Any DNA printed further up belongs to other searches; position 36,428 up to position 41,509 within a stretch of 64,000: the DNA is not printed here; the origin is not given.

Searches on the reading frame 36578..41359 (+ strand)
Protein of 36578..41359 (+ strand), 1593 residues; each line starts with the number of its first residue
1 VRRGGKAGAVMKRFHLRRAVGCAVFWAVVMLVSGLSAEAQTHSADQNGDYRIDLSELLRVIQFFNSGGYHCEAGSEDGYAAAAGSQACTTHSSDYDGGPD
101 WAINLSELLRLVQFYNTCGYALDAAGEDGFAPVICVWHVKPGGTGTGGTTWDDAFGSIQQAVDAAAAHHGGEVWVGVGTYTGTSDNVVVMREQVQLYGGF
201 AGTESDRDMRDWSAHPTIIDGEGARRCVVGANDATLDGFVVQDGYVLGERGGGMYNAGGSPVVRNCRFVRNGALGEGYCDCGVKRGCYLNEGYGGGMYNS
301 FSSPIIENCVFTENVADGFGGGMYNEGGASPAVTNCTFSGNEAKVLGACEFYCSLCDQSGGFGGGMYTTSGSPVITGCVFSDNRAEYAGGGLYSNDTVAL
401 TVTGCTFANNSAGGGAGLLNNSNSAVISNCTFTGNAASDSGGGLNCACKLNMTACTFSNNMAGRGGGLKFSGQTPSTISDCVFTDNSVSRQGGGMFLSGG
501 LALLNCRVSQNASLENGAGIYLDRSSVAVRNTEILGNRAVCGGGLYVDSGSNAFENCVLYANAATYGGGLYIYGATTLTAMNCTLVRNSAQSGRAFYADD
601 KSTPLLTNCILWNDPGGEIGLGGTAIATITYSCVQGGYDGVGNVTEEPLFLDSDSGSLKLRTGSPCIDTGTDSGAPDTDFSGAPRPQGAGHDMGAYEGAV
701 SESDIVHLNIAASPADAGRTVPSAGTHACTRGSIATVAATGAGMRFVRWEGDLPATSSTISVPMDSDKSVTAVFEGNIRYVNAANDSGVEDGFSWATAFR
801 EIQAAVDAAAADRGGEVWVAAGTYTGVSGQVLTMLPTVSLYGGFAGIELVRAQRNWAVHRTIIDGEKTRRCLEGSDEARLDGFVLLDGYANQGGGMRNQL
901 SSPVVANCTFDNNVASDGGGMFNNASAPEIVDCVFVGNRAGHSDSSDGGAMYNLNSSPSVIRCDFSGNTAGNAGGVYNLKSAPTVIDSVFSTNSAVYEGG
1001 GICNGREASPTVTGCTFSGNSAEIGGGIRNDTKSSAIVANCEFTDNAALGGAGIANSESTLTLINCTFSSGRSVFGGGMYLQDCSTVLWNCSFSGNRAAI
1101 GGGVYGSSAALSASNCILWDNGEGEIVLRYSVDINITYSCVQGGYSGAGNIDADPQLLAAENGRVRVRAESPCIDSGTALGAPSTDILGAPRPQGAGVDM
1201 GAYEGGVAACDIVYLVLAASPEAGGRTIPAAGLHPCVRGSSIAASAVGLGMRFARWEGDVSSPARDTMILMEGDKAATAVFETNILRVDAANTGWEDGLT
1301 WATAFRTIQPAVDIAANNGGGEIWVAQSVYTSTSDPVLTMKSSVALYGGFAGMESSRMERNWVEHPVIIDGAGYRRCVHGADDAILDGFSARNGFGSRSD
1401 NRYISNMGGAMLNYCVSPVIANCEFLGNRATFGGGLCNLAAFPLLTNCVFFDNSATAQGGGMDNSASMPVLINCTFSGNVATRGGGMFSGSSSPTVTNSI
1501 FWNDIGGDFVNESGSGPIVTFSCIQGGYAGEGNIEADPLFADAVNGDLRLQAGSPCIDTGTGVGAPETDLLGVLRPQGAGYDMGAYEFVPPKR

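Call 65: search_protein_families(library=pfam, proteins=[window:36578-41359:+], max_evalue=0.00001)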
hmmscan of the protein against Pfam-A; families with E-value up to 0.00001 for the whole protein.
window:36578-41359:+ (1593 aa): 4 families
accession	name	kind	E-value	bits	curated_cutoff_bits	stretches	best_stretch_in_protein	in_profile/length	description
PF02415.23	Chlam_PMP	-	2.2e-11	43.2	20.6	0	378-394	2-18/19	Chlamydia polymorphic membrane protein (Chlamydia_PMP) repeat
PF18998.6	Flg_new_2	-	3.6e-09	36.9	23.6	0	712-777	5-72/73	Divergent InlB B-repeat domain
PF17161.10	DUF5123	-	5.7e-07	31.1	35.1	0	1446-1555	4-103/113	Domain of unknown function (DUF5123)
PF16727.10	REV1_C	-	1.8e-06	28.8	26.5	0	781-815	54-88/91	DNA repair protein REV1 C-terminal domain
